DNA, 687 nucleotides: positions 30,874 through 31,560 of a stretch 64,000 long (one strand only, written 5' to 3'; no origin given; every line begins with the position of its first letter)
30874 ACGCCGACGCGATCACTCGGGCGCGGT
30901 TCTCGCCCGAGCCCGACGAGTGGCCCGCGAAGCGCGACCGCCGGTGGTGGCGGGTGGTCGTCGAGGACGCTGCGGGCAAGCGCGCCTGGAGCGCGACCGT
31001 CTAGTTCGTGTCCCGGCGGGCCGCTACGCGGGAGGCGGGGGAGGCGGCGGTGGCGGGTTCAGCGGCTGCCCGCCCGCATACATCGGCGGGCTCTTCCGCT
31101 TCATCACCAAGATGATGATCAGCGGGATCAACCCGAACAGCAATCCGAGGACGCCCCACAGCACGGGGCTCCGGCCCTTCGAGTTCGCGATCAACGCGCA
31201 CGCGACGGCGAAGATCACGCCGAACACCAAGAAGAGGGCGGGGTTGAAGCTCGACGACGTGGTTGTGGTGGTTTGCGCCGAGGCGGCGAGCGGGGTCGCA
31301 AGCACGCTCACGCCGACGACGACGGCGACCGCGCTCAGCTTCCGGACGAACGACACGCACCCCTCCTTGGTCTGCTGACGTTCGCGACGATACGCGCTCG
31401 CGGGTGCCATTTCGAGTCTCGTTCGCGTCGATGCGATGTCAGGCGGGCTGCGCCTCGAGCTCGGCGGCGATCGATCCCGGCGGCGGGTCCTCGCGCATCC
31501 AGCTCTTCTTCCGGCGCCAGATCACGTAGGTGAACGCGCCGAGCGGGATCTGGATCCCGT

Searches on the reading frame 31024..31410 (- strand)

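Call 62: search_protein_families(library=pfam, max_evalue=0.001, proteins=[window:31024-31410:-])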
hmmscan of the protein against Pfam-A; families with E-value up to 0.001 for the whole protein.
window:31024-31410:- (128 aa): 1 family
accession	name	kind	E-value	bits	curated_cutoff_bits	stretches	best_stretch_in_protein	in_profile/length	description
PF07695.17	7TMR-DISM_7TM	-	0.00071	20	29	1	20-101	95-170/205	7TM diverse intracellular signalling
